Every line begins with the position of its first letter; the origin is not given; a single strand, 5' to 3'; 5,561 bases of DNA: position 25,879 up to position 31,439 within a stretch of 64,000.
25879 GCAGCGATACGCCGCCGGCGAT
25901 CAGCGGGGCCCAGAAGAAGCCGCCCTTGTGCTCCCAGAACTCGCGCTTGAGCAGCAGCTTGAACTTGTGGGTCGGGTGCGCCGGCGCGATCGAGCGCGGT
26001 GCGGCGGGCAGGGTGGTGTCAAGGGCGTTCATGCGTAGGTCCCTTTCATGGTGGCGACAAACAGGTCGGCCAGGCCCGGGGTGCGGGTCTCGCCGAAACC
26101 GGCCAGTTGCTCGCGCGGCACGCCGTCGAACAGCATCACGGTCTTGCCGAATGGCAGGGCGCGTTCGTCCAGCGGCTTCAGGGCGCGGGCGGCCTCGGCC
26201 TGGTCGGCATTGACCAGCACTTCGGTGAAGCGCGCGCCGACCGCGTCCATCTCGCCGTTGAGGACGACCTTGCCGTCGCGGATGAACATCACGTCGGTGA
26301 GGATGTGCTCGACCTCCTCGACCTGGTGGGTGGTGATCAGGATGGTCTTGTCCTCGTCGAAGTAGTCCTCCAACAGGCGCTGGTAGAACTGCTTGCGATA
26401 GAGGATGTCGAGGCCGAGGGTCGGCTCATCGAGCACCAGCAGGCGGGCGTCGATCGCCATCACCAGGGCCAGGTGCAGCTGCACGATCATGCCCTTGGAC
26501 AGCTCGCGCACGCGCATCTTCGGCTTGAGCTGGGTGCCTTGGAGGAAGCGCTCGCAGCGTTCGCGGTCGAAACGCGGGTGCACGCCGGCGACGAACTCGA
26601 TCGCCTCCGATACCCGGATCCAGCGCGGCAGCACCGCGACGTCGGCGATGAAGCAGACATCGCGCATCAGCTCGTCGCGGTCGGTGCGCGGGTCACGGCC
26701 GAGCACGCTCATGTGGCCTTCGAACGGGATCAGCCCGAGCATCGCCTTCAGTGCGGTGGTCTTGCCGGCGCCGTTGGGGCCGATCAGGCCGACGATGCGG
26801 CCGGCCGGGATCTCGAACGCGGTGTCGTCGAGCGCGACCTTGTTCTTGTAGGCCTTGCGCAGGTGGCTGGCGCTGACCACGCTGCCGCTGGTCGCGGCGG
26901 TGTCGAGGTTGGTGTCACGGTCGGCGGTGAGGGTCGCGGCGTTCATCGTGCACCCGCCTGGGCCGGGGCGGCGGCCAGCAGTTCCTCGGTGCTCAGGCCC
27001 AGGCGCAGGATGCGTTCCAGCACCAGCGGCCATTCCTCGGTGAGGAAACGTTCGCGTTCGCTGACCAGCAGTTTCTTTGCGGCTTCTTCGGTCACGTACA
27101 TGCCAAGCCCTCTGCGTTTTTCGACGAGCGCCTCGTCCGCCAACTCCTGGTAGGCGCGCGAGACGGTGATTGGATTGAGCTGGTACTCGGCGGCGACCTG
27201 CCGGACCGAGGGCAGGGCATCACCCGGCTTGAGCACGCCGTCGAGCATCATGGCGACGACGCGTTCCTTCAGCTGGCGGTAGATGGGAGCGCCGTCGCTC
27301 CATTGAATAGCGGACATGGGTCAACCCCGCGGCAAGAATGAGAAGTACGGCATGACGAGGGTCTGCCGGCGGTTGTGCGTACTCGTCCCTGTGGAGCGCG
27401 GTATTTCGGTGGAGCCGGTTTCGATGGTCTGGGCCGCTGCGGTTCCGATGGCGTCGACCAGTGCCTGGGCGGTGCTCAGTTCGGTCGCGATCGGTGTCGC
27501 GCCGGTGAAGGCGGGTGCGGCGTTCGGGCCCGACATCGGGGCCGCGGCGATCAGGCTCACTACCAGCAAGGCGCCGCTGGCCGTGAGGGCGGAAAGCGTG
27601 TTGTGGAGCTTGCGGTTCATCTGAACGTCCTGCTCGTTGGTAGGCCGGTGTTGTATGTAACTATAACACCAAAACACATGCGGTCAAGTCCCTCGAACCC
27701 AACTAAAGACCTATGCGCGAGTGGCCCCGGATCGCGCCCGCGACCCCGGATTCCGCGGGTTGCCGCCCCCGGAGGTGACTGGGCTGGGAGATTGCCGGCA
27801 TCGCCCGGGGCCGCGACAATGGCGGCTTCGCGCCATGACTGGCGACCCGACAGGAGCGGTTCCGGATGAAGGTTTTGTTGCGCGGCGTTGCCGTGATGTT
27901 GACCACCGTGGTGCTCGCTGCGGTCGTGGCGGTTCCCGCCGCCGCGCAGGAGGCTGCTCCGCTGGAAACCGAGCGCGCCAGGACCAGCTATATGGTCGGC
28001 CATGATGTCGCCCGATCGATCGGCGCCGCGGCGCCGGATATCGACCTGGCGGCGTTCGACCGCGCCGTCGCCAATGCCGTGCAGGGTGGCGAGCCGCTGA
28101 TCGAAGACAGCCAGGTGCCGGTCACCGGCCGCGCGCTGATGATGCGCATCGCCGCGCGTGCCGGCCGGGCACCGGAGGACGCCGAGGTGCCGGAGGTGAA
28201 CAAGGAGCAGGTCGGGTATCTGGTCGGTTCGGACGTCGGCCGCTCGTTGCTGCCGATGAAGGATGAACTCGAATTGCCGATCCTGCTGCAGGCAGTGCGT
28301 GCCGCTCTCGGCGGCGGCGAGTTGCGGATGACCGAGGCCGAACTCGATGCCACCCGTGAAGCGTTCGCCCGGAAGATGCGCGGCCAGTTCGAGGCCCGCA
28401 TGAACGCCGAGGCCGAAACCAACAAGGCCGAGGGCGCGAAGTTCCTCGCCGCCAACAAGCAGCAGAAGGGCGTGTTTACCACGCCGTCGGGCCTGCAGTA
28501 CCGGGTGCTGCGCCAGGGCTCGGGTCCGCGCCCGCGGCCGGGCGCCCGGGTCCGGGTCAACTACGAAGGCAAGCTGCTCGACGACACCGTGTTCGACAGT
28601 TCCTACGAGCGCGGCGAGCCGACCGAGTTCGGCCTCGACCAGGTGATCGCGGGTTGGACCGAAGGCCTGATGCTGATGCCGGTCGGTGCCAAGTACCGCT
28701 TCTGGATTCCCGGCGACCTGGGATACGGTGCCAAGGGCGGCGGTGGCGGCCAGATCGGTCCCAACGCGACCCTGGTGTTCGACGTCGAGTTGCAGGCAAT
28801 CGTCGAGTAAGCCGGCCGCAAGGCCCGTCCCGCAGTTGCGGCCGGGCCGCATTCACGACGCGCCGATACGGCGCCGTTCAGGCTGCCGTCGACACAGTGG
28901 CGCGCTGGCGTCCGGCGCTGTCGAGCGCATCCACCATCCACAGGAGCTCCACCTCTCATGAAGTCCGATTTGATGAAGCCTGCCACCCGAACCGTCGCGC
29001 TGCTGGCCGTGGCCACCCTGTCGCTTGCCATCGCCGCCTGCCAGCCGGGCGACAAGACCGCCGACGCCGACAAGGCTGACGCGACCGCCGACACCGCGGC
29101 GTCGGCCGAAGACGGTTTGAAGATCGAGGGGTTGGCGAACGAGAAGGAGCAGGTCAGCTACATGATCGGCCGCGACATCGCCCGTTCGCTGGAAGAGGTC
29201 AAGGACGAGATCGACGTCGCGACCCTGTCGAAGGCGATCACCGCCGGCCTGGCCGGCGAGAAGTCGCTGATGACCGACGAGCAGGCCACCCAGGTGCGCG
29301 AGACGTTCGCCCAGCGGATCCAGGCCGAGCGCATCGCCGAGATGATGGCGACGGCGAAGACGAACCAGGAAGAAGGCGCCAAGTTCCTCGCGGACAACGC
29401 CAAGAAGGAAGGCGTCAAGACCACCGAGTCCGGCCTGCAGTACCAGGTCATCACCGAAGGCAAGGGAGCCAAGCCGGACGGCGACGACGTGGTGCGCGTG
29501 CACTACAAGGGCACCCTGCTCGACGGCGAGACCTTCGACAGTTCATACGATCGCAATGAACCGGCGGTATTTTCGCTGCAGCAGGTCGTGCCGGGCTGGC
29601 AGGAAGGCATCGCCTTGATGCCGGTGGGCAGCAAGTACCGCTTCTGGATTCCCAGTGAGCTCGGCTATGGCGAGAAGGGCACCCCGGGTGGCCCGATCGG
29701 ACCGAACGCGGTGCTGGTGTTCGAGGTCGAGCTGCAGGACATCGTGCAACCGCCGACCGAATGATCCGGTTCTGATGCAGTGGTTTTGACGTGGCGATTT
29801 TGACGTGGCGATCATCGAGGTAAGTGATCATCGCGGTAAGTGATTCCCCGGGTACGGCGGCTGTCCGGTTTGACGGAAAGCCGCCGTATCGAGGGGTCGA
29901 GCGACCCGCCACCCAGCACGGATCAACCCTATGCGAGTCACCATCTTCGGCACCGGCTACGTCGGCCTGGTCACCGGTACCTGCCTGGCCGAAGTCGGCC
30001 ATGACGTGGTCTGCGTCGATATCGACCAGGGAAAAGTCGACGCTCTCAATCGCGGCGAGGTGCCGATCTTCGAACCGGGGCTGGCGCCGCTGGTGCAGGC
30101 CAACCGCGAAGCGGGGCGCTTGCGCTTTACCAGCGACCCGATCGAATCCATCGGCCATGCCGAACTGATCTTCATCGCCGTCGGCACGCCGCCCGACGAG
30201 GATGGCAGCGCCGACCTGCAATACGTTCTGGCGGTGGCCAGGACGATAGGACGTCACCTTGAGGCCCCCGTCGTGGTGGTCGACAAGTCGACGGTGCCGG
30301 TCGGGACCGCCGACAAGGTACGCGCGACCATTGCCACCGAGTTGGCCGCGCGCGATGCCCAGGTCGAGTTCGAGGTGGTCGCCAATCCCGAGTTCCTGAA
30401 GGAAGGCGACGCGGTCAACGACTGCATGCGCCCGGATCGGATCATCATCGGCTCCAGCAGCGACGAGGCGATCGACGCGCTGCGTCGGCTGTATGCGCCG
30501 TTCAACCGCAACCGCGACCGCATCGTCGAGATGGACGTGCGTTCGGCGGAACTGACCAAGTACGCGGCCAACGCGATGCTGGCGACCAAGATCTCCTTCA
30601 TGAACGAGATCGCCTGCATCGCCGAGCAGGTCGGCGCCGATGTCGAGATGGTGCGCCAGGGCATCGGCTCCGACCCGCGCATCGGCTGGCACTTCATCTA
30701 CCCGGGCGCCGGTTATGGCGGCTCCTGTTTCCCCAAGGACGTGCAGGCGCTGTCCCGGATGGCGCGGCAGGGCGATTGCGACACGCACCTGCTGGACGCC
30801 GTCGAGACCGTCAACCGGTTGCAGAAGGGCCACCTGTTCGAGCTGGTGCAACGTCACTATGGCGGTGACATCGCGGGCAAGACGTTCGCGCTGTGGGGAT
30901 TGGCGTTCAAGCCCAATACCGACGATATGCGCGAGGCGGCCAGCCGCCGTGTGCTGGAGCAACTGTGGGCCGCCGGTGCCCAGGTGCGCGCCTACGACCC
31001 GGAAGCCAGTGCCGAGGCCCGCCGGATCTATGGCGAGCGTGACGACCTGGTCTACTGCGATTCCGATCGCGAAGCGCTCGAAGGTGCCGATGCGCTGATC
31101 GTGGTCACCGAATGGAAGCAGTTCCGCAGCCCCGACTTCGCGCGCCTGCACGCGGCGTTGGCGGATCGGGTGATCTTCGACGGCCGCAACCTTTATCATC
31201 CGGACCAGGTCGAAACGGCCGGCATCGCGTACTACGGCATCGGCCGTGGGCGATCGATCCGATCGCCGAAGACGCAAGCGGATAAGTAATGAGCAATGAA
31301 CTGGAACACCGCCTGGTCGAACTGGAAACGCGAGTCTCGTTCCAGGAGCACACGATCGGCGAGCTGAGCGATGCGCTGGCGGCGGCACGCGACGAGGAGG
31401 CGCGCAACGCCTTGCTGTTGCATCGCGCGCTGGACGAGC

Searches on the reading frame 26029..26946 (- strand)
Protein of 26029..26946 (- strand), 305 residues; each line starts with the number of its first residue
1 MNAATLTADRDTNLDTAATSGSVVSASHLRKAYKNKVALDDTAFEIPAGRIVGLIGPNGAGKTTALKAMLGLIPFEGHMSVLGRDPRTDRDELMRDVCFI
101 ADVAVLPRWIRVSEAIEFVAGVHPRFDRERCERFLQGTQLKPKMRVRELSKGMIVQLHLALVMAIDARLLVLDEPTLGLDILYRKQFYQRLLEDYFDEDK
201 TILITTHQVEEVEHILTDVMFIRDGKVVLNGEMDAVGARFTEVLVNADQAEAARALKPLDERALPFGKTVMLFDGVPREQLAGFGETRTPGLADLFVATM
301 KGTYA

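Call 102: search_protein_families(library=pfam, proteins=[window:26029-26946:-], max_evalue=0.00001)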
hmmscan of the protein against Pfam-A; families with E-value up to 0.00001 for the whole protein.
window:26029-26946:- (305 aa): 2 families
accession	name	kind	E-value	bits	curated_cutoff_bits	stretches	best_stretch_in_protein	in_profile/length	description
PF00005.33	ABC_tran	-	1.6e-19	71.3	25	1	39-176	1-136/137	ABC transporter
PF13304.12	AAA_21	-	1.6e-13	51.8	27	1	143-212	232-303/304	AAA domain, putative AbiEii toxin, Type IV TA system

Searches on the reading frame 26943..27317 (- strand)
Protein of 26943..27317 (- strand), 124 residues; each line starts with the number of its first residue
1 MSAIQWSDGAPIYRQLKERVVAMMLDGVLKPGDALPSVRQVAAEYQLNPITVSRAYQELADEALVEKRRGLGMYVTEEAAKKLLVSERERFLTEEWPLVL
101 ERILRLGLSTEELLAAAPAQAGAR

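Call 102: search_protein_families(library=pfam, proteins=[window:26943-27317:-], max_evalue=0.00001)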
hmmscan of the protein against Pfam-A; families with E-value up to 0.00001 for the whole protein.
window:26943-27317:- (124 aa): 1 family
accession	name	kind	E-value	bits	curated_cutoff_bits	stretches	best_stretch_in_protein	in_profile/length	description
PF00392.27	GntR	-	5.4e-15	55.2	27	1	13-75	2-64/64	Bacterial regulatory proteins, gntR family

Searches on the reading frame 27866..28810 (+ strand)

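Call 102: search_protein_families(library=pfam, proteins=[window:27866-28810:+], max_evalue=0.00001)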
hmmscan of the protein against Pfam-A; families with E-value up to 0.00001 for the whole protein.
window:27866-28810:+ (314 aa): 2 families
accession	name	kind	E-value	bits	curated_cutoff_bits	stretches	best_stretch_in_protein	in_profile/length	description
PF00254.34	FKBP_C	-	5.4e-29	100.8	21.1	1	221-309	2-93/94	FKBP-type peptidyl-prolyl cis-trans isomerase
PF01346.23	FKBP_N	-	1.8e-28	99.7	22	1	113-214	1-97/97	Domain amino terminal to FKBP-type peptidyl-prolyl isomerase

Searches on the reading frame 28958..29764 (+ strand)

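Call 102: search_protein_families(library=pfam, proteins=[window:28958-29764:+], max_evalue=0.00001)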
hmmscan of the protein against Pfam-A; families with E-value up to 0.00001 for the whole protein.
window:28958-29764:+ (268 aa): 2 families
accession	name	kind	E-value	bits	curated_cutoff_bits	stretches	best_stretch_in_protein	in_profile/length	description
PF00254.34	FKBP_C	-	1.2e-29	102.9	21.1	1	172-259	4-93/94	FKBP-type peptidyl-prolyl cis-trans isomerase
PF01346.23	FKBP_N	-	4.1e-27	95.3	22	1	63-164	1-97/97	Domain amino terminal to FKBP-type peptidyl-prolyl isomerase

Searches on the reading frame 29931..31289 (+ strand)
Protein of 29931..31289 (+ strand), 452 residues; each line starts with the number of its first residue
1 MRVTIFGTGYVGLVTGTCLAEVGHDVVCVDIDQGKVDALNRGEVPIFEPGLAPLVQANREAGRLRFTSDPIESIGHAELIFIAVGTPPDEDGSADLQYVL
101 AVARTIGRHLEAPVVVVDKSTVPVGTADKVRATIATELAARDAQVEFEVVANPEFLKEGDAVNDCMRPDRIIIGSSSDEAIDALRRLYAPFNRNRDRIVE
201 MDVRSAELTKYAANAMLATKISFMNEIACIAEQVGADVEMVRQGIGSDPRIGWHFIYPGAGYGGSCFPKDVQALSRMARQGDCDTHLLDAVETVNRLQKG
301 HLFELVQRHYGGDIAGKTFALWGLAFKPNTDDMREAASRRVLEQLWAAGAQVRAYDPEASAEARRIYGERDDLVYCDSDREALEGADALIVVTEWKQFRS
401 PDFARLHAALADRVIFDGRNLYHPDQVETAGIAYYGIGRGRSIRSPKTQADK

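Call 102: search_protein_families(library=pfam, proteins=[window:29931-31289:+], max_evalue=0.00001)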
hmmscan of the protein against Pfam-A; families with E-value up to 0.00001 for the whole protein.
window:29931-31289:+ (452 aa): 3 families
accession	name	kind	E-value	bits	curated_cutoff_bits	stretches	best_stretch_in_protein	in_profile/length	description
PF03721.20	UDPG_MGDP_dh_N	-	6.4e-68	228.5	27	1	1-186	1-186/187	UDP-glucose/GDP-mannose dehydrogenase family, NAD binding domain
PF00984.24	UDPG_MGDP_dh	-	1e-36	125.3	25.4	1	204-296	1-93/94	UDP-glucose/GDP-mannose dehydrogenase family, central domain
PF03720.21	UDPG_MGDP_dh_C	-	5.1e-32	110.8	30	1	320-423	1-102/103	UDP-glucose/GDP-mannose dehydrogenase family, UDP binding domain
